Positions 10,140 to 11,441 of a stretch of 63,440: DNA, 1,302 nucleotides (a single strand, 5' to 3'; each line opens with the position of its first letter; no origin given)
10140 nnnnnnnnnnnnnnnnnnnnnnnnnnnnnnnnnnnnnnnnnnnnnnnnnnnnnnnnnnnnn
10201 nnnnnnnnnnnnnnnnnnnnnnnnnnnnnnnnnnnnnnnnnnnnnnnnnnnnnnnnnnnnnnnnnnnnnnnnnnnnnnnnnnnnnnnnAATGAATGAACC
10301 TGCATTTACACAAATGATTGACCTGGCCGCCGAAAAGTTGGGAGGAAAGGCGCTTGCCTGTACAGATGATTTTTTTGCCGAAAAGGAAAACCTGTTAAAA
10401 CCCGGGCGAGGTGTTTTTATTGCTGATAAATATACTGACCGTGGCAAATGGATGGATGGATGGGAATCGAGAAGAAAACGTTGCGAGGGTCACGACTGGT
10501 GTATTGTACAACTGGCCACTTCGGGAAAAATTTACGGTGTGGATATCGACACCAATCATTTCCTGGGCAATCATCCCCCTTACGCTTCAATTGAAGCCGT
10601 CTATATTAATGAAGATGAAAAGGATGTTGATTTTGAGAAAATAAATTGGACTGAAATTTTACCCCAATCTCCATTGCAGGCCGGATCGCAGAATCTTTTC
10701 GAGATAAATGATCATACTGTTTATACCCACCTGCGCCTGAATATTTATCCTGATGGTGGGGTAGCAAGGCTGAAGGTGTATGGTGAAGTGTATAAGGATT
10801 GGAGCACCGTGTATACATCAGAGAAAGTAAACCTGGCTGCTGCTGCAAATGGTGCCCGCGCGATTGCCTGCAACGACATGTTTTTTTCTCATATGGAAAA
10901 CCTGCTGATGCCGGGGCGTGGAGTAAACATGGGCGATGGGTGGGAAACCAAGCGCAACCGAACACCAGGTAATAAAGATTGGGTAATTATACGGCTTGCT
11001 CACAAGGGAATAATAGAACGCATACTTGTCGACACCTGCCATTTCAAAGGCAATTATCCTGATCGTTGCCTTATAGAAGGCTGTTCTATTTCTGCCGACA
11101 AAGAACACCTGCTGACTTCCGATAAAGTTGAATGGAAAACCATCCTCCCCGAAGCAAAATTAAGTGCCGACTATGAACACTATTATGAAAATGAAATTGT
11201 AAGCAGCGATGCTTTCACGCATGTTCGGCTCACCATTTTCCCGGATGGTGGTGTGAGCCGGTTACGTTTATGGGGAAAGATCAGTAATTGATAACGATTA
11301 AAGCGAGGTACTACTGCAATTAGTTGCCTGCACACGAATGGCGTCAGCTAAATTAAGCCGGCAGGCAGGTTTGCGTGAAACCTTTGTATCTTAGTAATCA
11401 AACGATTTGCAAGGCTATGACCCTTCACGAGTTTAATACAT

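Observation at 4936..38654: Superfamily of long intergenic palindromes whose arms are tandem 7-11-nt 'words' (nine loci in 34 kb)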

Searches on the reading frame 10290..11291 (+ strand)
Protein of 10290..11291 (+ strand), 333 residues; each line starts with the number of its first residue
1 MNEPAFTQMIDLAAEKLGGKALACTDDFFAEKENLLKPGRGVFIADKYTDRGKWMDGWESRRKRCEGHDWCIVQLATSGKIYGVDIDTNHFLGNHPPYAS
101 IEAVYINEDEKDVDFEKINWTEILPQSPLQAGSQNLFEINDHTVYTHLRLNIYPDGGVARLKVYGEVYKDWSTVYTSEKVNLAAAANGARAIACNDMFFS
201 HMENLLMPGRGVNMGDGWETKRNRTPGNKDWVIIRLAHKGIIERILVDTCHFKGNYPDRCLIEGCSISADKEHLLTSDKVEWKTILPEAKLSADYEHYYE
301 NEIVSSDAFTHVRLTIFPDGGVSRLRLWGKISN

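Call 53: search_protein_families(library=pfam, proteins=[window:10290-11291:+])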
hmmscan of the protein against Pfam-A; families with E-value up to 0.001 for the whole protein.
window:10290-11291:+ (333 aa): 1 family
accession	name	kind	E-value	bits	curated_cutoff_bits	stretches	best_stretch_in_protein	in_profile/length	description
PF03561.21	Allantoicase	-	1.9e-105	349.7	27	2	18-167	1-154/155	Allantoicase repeat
